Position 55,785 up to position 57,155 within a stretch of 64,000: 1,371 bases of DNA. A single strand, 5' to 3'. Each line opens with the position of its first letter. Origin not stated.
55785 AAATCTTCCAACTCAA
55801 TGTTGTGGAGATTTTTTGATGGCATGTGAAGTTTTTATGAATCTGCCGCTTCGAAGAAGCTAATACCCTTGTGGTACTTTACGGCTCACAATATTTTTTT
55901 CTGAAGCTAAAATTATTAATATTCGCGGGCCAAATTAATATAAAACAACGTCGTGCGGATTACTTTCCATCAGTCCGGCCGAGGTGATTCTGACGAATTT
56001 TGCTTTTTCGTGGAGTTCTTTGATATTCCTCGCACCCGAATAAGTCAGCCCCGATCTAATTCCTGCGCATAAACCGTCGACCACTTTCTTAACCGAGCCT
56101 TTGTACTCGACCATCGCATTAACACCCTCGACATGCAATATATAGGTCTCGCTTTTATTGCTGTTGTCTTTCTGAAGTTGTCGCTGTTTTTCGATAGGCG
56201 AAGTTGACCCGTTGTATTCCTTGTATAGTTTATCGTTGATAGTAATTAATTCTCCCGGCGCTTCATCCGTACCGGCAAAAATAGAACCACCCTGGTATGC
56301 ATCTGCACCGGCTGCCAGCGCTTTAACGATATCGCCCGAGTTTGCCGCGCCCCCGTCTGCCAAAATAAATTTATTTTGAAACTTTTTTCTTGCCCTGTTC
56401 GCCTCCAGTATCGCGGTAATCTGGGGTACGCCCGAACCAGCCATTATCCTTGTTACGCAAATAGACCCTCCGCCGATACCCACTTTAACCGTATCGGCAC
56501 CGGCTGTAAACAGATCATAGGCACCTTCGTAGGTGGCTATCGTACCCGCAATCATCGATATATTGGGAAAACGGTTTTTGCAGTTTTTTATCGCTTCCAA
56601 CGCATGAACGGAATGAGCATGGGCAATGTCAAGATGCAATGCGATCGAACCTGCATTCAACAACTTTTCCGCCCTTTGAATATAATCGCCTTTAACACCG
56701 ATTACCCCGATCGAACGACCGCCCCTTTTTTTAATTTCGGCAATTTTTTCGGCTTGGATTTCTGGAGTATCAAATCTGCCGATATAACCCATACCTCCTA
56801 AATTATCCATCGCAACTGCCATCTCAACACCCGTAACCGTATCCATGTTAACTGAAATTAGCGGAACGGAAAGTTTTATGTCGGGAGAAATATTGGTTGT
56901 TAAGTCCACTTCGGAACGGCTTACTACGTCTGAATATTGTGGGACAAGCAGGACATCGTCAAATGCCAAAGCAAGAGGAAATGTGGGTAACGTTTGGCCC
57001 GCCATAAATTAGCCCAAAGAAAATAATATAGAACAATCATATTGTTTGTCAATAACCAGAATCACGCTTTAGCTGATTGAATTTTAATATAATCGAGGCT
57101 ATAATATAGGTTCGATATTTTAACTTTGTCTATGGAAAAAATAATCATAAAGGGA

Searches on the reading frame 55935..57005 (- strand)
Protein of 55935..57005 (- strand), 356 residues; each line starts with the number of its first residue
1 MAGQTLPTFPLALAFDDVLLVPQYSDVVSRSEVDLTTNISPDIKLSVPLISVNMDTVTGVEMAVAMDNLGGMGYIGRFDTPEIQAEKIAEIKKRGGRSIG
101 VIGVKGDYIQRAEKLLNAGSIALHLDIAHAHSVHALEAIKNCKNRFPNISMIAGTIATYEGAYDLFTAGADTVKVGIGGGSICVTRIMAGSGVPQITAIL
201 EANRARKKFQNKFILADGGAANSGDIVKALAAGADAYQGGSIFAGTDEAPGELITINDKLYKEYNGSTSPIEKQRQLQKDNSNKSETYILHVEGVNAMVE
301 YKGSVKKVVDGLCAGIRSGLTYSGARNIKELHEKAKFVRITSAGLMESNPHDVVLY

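Call 49: search_protein_families(library=pfam, proteins=[window:55935-57005:-], max_evalue=0.00001)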
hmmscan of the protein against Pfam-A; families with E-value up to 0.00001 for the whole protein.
window:55935-57005:- (356 aa): 1 family
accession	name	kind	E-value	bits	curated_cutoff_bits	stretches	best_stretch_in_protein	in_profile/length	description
PF00478.31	IMPDH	-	2.3e-107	359.4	25.6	1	12-351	1-345/345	IMP dehydrogenase / GMP reductase domain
